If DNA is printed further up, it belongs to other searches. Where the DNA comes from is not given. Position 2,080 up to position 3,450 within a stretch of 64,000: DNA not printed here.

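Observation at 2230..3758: DUF262 (ParB/GmrSD-N-like) gene translationally coupled to a small HEPN gene: candidate two-gene defence module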

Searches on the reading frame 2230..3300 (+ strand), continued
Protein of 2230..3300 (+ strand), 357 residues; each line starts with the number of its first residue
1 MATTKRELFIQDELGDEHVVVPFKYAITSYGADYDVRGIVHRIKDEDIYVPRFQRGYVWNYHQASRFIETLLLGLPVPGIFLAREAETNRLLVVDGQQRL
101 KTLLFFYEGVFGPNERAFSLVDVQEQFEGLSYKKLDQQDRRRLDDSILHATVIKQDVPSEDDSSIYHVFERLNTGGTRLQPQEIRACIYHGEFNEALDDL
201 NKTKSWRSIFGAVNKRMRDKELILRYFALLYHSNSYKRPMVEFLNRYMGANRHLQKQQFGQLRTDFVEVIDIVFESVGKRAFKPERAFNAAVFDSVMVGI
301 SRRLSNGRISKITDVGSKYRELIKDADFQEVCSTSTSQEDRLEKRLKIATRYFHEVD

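Call 26: find_related_loci(query=A1, collection=genome_contigs, flank=4000)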
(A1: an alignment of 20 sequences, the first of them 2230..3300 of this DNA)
Query A1 (357 aa) in genome_contigs; peptide patterns used: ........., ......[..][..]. (x = any residue, [..] = any of these).
599 stretches matched a pattern (row limit reached: there are more); 553 encode a relative of the query (tblastn E <= 1e-3); the best 80 are kept; 80 distinct loci.
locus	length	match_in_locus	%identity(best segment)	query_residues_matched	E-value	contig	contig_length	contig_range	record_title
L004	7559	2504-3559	58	7-357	4e-138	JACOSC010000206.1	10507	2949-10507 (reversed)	MAG: Acidobacteria bacterium isolate NC_groundwater_8_Pr7_B-0.1um_54_23 FFV18_Bp1_scaffold_492410, whole genome shotgun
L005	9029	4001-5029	55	16-356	8e-134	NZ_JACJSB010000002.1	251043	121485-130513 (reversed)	Dolichospermum sp. FACHB-1091 contig2, whole genome shotgun sequence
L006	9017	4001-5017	55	21-357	2e-133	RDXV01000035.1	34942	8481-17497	MAG: Nostocales cyanobacterium isolate PH2015_10S_36_12 PH2015_10S_scaffold_36, whole genome shotgun sequence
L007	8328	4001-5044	57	10-357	2e-133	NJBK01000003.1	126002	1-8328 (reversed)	MAG: Chloroflexi bacterium B3_Chlor 69, whole genome shotgun sequence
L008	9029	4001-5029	55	16-356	3e-133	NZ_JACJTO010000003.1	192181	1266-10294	Aphanizomenon flos-aquae FACHB-1287 contig3, whole genome shotgun sequence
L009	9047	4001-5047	55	5-356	3e-132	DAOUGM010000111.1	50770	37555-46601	MAG TPA_asm: Anaerolineaceae bacterium isolate R69_173 k135_698006, whole genome shotgun sequence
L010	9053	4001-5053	58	4-357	2e-132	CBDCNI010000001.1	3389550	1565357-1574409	MAG: Rubrobacteraceae bacterium isolate 41ac5407-181a-4304-b543-ce4741083dc1 genome assembly, contig: contig_1, whole ge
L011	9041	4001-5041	54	7-357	2e-128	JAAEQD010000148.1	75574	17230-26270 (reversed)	MAG: Candidatus Zixiibacteriota bacterium isolate Gpa_9 GpaG_CONTIG1578975, whole genome shotgun sequence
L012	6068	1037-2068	55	10-351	2e-128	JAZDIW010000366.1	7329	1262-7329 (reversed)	MAG: bacterium isolate MEGAHIT-group-0.427 k141_19052154, whole genome shotgun sequence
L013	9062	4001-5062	53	3-353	1e-127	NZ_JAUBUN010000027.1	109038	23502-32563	Microcoleus sp. Aus8_D2 NODE_55_length_109038_cov_32.667707, whole genome shotgun sequence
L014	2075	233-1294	53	3-353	3e-134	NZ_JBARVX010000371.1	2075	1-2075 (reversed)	MAG: Microcoleus sp. isolate MFD12116_ilm_asm_bin10 k127_36583, whole genome shotgun sequence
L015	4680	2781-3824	55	10-356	6e-127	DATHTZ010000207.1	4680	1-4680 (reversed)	MAG TPA_asm: Nitrospiraceae bacterium isolate SMAG_U16093 k141_157962, whole genome shotgun sequence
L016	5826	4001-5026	54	20-357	2e-125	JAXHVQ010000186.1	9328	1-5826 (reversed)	MAG: Cyanobacteriota bacterium isolate MAG81_tar_biofilm MAG81_186, whole genome shotgun sequence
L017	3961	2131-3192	53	3-353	2e-127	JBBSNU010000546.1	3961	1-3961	MAG: Chroococcales cyanobacterium isolate LS6_sbin.12 LS6_sbin.12_K_1722781_L_3961_cov_76.0348, whole genome shotgun seq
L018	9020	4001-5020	52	17-356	6e-125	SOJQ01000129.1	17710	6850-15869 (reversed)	MAG: Dehalococcoidia bacterium isolate E44_bin26 NODE_1067_length_17710_cov_6.349306, whole genome shotgun sequence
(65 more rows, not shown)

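Call 30: search_protein_families(library=padloc, proteins=[L001:4063-4602:+, L002:1180-1752:+, L003:4035-4523:+, L001:3010-4059:+, L002:52-1170:+, L004:3559-4020:+], max_evalue=10)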
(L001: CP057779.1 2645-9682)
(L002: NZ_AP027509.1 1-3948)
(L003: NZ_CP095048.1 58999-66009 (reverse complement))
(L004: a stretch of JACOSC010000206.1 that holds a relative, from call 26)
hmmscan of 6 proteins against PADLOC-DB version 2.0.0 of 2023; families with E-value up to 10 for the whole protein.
L001:4063-4602:+ (180 aa): 0 families

L002:1180-1752:+ (191 aa): 1 family
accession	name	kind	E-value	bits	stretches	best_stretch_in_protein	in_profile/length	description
PDLC04028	PD-T4-2_B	-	0.00044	18.3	1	16-134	10-131/168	-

L003:4035-4523:+ (163 aa): 3 families
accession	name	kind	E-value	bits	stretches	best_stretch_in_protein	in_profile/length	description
PDLC01834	CARF2--CARF_HEPN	-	0.0048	13.7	1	99-127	343-373/404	-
PDLC03820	RTasHEPN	-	0.013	13.7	1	103-128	71-96/148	DRT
PDLC01974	CARF_m10--CARF_HEPN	-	0.022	11.8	1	28-140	334-429/476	-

L001:3010-4059:+ (350 aa): 25 families
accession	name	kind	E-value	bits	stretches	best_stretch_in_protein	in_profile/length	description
PDLC03877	NsnA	-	1.7e-68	229.6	1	7-345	36-379/385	-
PDLC04027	PD-T4-2_A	-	2.7e-42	143.1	1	37-345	54-361/363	-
PDLC03418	REase_II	-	5.8e-13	46.7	1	29-190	27-165/372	Type II restriction enzyme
PDLC04151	HEC-05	-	9.6e-11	39.1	3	23-67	27-71/600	-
PDLC04150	HEC-05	-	5.8e-08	30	1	25-75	11-62/583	-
PDLC04157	HEC-06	-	1e-07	29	2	25-95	12-90/558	-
PDLC04709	PDC-M55C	-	1.2e-07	28.8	1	13-74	6-67/554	-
PDLC02792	SspE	-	2.4e-07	27.5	3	35-63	23-51/771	SspE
PDLC04154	HEC-06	-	2.8e-06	24.3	1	32-90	20-85/569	-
PDLC04155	HEC-06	-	3.6e-05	20.4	1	29-91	14-84/562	-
PDLC02687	Orf5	-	0.00014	18.8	1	32-90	14-79/543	Orf5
PDLC02686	Orf5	-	0.00018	18.1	1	31-89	16-88/566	Orf5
PDLC02783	SspE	-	0.00018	17.9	1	20-63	11-52/793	SspE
PDLC02695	Orf5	-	0.00025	17.5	2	17-57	3-41/601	Orf5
PDLC04036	PD-T4-4_B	-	0.00028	18.8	1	119-202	16-99/203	-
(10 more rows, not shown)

L002:52-1170:+ (373 aa): 9 families
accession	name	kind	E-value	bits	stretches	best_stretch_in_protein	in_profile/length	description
PDLC03877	NsnA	-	1.2e-64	217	1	24-366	43-377/385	-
PDLC04027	PD-T4-2_A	-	4.3e-50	168.8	1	37-363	43-356/363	-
PDLC03418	REase_II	-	2e-14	51.5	1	38-194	25-163/372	Type II restriction enzyme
PDLC04151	HEC-05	-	6.2e-10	36.4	1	31-107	25-98/600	-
PDLC04150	HEC-05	-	1.8e-08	31.7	1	31-96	7-72/583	-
PDLC04155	HEC-06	-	0.00075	16.1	1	43-100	18-83/562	-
PDLC04157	HEC-06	-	0.0015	15.2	1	34-139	11-124/558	-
PDLC04709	PDC-M55C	-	0.0017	15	1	37-86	20-69/554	-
PDLC02792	SspE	-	0.0028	14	1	46-73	24-51/771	SspE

L004:3559-4020:+ (154 aa): 0 families

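Call 31: search_protein_families(library=ncbifam, proteins=[window:2230-3300:+], max_evalue=1)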
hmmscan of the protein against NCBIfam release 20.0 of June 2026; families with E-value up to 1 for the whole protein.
window:2230-3300:+ (357 aa): 0 families

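Call 35: search_protein_families(library=padloc, proteins=[L084:3916-5067:+, L084:5051-5683:+], max_evalue=0.01)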
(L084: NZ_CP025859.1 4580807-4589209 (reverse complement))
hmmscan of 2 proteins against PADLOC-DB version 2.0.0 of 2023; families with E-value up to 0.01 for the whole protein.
L084:3916-5067:+ (384 aa): 10 families
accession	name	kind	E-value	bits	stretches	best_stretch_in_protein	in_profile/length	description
PDLC03877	NsnA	-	1.2e-65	220.2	1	15-379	23-380/385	-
PDLC04027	PD-T4-2_A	-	1.8e-55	186.5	1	22-377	18-360/363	-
PDLC03418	REase_II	-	1.1e-11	42.5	1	48-202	25-161/372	Type II restriction enzyme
PDLC04151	HEC-05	-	1.2e-07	28.8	1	41-112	25-89/600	-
PDLC04150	HEC-05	-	4.6e-07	27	1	47-102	13-68/583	-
PDLC04155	HEC-06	-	0.00015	18.4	1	50-111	15-84/562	-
PDLC04157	HEC-06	-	0.00019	18.2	1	43-171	10-145/558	-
PDLC04154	HEC-06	-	0.00046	17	1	43-112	13-87/569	-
PDLC04709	PDC-M55C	-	0.00055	16.7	1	46-96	19-69/554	-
PDLC02792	SspE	-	0.0076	12.6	0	56-83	24-51/771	SspE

L084:5051-5683:+ (211 aa): 1 family
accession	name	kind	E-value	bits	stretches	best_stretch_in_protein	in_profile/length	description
PDLC04028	PD-T4-2_B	-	1.4e-08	33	1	19-148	9-145/168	-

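Call 54: predict_structure(alignment_id=A1)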
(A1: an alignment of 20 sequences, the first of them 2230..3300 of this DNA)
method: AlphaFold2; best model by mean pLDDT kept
length: 357 residues; sequences in the alignment: 20
mean_pLDDT: 81.6   pTM: 0.74
mean pLDDT of the five models: 81.6, 75.2, 65.8, 64.9, 63.9
residues with pLDDT >= 90: 147; 70-90: 150; 50-70: 34; < 50: 26
segments of 3 or more residues with pLDDT < 50: 1-26
pLDDT, mean of each block of 10 residues (from residue 1): 36 32 48 88 87 64 93 88 80 84 92 89 93 94 91 69 69 64 76 86 92 77 93 88 86 83 93 94 80 94 92 94 92 76 92 92
secondary structure, 60 per line:
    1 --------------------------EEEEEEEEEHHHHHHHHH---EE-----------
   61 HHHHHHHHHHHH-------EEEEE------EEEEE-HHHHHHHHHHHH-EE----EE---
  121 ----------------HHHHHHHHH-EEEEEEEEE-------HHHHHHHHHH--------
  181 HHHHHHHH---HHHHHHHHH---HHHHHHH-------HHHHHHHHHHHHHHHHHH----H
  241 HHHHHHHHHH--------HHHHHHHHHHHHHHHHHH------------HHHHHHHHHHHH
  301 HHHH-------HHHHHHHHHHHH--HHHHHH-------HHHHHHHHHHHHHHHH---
elements in order: E27-35 H36-44 H61-72 E80-84 E91-95 H97-108 H137-145 E147-155 H163-172 H181-188 H192-200 H204-210 H218-235 H240-250 H259-276 H289-304 H312-323 H326-331 H339-354

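Call 57: fold_search(model_id=the predicted structure, library=pdb)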
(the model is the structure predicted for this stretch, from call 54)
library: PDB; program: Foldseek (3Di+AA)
matches with E <= 10: 139; with E <= 0.001: 2
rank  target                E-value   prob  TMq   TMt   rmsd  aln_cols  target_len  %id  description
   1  7p9k_A                6.5e-05  1.00  0.32  0.21  16.7       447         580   13  BrxU, GmrSD-family Type IV restriction enzyme (released 2021-12-08)
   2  7p9m_B                8.7e-04  1.00  0.31  0.22  17.2       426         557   12  BrxU, GmrSD-family Type IV restriction enzyme (released 2021-12-08)
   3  6jiv_A                2.3e-03  0.87  0.21  0.15  20.1       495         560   12  SspE crystal structure (released 2020-03-25)
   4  5k5d_B                4.7e-03  0.92  0.22  0.28  13.5       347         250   11  Structure of the C2221 form of Pnob8-like ParB-N domain (released 2016-06-15)
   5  7bnr_A                2.2e-02  0.87  0.20  0.33  16.4       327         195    9  Crystal structure of a ParB Q52A mutant from Myxococcus xanthus bound to CTPyS (released 2021-09-08)
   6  7ol9_B                3.8e-02  0.84  0.21  0.33  16.2       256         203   11  Crystal structure of C-terminally truncated Bacillus subtilis nucleoid occlusion protein (Noc) complexed to the Noc-bi (released 2022-03-09)
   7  7bnk_A                5.8e-02  0.75  0.20  0.33  16.2       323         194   10  Crystal structure of ParB from Myxococcus xanthus bound to CDP and Monothiophosphate (released 2021-09-08)
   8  7bnr_B                1.3e-01  0.57  0.20  0.33  18.0       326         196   10  Crystal structure of a ParB Q52A mutant from Myxococcus xanthus bound to CTPyS (released 2021-09-08)
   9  6sdk_B                1.4e-01  0.69  0.22  0.36  17.7       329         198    9  Crystal structure of bacterial ParB dimer bound to CDP (released 2019-10-23)
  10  7o0n_A                1.5e-01  0.57  0.20  0.33  16.0       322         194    9  Crystal structure of a ParB E93A mutant from Myxococcus xanthus bound to CDP and monothiophosphate (released 2021-09-15)
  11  7bm8_A                1.7e-01  0.75  0.22  0.38  15.8       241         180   11  Crystal structure of the C-terminally truncated chromosome-partitioning protein ParB from Caulobacter crescentus compl (released 2021-04-28)
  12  7ng0                  1.9e-01  0.66  0.22  0.36  17.4       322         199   12  Crystal structure of N- and C-terminally truncated Geobacillus thermoleovorans nucleoid occlusion protein Noc (released 2021-02-17)
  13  6ryk_B                2.0e-01  0.85  0.20  0.46  16.2       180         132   10  Crystal structure of the ParB-like protein PadC (released 2020-01-22)
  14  7ol9_A                2.0e-01  0.44  0.19  0.31  17.7       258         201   12  Crystal structure of C-terminally truncated Bacillus subtilis nucleoid occlusion protein (Noc) complexed to the Noc-bi (released 2022-03-09)
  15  7bnk_B                2.2e-01  0.47  0.20  0.34  16.7       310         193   10  Crystal structure of ParB from Myxococcus xanthus bound to CDP and Monothiophosphate (released 2021-09-08)
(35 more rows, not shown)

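Call 61: search_protein_families(library=pfam, alignment_id=A3, max_evalue=0.00001)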
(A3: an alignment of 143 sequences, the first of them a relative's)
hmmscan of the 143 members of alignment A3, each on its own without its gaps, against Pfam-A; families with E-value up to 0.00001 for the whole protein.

A. member 1, L004:448-1905:- (486 aa): 1 family
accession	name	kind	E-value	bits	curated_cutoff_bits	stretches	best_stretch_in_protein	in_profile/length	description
PF04055.27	Radical_SAM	-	1.6e-08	35.3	29.5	1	144-287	3-139/166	Radical SAM superfamily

B. families by the number of members that match (of 143 scanned): 133 families (the first 25 are shown)
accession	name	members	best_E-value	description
PF01964.24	ThiC_Rad_SAM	6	1.2e-192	Radical SAM ThiC family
PF00005.33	ABC_tran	4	1.2e-54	ABC transporter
PF05685.18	Uma2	4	2.5e-32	Putative restriction endonuclease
PF04055.27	Radical_SAM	3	3.4e-23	Radical SAM superfamily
PF13304.12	AAA_21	3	6.9e-19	AAA domain, putative AbiEii toxin, Type IV TA system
PF02463.25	SMC_N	3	1.8e-12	RecF/RecN/SMC N terminal domain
PF01645.23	Glu_synthase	2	1.6e-153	Conserved region in glutamate synthase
PF04898.20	Glu_syn_central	2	1.5e-119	Glutamate synthase central domain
PF00310.26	GATase_2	2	5e-87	Glutamine amidotransferases class-II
PF01493.24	GXGXG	2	2.4e-85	GXGXG motif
PF13191.12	AAA_16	2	2.6e-45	AAA ATPase domain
PF02915.23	Rubrerythrin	2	1.9e-44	Rubrerythrin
PF13173.12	AAA_14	2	1.2e-20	AAA domain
PF13847.12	Methyltransf_31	2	1.8e-10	Methyltransferase domain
PF04851.21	ResIII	2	2.4e-10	Type III restriction enzyme, res subunit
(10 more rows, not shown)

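Call 62: search_protein_families(library=padloc, alignment_id=A3, max_evalue=1e-10)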
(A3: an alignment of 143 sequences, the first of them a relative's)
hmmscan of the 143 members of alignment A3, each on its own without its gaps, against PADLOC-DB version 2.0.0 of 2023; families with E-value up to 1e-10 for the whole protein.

A. member 1, L004:448-1905:- (486 aa): 0 families

B. families by the number of members that match (of 143 scanned): 101 families (the first 25 are shown)
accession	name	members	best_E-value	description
PDLC04135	mad3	4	3e-51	mads_3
PDLC04790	PDC-S01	2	8.6e-82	-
PDLC04134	mad2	2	9.4e-20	mads_2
PDLC04833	PDC-S03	2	6.3e-16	-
PDLC04832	PDC-S03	2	3e-14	-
PDLC04597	PDC-M36A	1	2.6e-240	-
PDLC03654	REase_III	1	4.1e-235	Type III restriction enzyme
PDLC04598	PDC-M36A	1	5.4e-164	-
PDLC03604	REase_MTase_IIG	1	3.7e-104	Type IIG restriction enzyme-methyltransferase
PDLC04943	PDC-S17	1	7.2e-79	-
PDLC03354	MTase_II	1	5.8e-64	Type II methyltransferase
PDLC03663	mREase_IV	1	7.3e-59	Type IV methyl-directed restriction enzyme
PDLC04042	PD-T4-6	1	9.8e-54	-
PDLC01472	PD_DExK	1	1e-52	"CAS-I,CAS-II,CAS-III,CAS-IV,CAS-V,CAS-VI; associated"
PDLC04060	PD-T4-6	1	1e-48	-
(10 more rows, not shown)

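Call 72: search_solved_structures(query=A1, max_evalue=0.01)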
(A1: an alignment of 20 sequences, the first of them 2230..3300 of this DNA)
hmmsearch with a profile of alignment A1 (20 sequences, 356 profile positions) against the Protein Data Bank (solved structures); distinct sequences matched with E-value up to 0.01: 2.
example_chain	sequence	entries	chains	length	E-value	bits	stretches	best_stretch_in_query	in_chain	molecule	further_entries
7p9k_A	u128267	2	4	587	1.9e-06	30.1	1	29-79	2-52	DUF262 domain-containing protein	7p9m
20yv_A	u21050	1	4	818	0.0085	18.1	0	46-73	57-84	DUF262 domain-containing protein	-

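Call 78: search_protein_families(library=padloc, proteins=[L094:3840-5000:+, L094:5008-5553:+], max_evalue=0.00001)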
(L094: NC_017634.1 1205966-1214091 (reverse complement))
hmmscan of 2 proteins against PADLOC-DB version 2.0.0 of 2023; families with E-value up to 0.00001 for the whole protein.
L094:3840-5000:+ (387 aa): 16 families
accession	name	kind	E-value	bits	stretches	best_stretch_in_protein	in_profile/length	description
PDLC03877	NsnA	-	2e-59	199.8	1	13-385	32-380/385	-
PDLC04027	PD-T4-2_A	-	7.2e-39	131.9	2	148-384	122-361/363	-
PDLC04150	HEC-05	-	7.9e-13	46.1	1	33-82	9-58/583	-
PDLC04151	HEC-05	-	1.9e-12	44.7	1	31-83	25-77/600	-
PDLC04157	HEC-06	-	1.3e-10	38.5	1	31-107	8-92/558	-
PDLC02786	SspE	-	1.5e-10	38.1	0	41-73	19-51/766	SspE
PDLC04154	HEC-06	-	1.8e-10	38.1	1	42-150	20-129/569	-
PDLC02695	Orf5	-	2.9e-08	30.5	0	40-112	14-103/601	Orf5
PDLC04155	HEC-06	-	3.4e-08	30.4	1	31-107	6-90/562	-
PDLC02687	Orf5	-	4.4e-08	30.3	1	43-108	15-87/543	Orf5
PDLC03418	REase_II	-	5e-08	30.5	1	48-133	35-115/372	Type II restriction enzyme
PDLC02792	SspE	-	2.6e-07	27.4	0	45-73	23-51/771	SspE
PDLC04709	PDC-M55C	-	4e-07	27.1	0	29-85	12-68/554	-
PDLC02686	Orf5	-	5e-07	26.6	0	43-103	18-92/566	Orf5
PDLC02701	Orf5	-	4.4e-06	23.4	0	40-66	14-40/596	Orf5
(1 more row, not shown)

L094:5008-5553:+ (182 aa): 1 family
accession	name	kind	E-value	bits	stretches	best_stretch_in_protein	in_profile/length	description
PDLC01804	CARF1--CARF_HEPN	-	7.7e-06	23.1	1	76-148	307-377/422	-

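Call 89: search_protein_families(library=pfam, proteins=[L084:5051-5683:+, L002:1180-1752:+, L001:4063-4602:+, L094:5008-5553:+, L004:3559-4020:+], max_evalue=0.01)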
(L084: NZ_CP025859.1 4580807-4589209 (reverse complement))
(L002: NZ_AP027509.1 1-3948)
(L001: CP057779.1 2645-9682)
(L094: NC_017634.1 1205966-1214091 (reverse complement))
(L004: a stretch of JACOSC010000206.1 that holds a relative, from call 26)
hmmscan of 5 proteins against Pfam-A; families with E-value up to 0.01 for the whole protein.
L084:5051-5683:+ (211 aa): 1 family
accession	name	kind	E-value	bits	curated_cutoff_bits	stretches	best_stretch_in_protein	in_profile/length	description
PF18735.6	HEPN_RiboL-PSP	-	2.2e-19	70.6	28.4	1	13-167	2-190/191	RiboL-PSP-HEPN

L002:1180-1752:+ (191 aa): 3 families
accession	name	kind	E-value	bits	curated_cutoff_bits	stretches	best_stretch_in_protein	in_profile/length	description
PF18735.6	HEPN_RiboL-PSP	-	5.3e-18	66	28.4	1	10-160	3-188/191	RiboL-PSP-HEPN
PF18739.6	HEPN_Apea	-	0.004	18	24.4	1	52-156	24-124/136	Apea-like HEPN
PF18730.6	HEPN_Cthe2314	-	0.0052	17.2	27.1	0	67-152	62-142/174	Cthe_2314-like HEPN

L001:4063-4602:+ (180 aa): 1 family
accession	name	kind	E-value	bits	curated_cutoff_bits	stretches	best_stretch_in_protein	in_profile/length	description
PF18735.6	HEPN_RiboL-PSP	-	1.4e-13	51.7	28.4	1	8-179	5-189/191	RiboL-PSP-HEPN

L094:5008-5553:+ (182 aa): 1 family
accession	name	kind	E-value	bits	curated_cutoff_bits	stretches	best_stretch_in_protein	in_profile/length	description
PF18735.6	HEPN_RiboL-PSP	-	1.6e-13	51.5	28.4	1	24-170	15-187/191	RiboL-PSP-HEPN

L004:3559-4020:+ (154 aa): 2 families
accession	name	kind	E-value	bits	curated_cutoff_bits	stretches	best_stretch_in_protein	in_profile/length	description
PF18735.6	HEPN_RiboL-PSP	-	1.8e-17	64.3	28.4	1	10-152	4-189/191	RiboL-PSP-HEPN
PF18737.6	HEPN_MAE_28990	-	0.00026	21.7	26.8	1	98-149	150-199/211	MAE_28990/MAE_18760-like HEPN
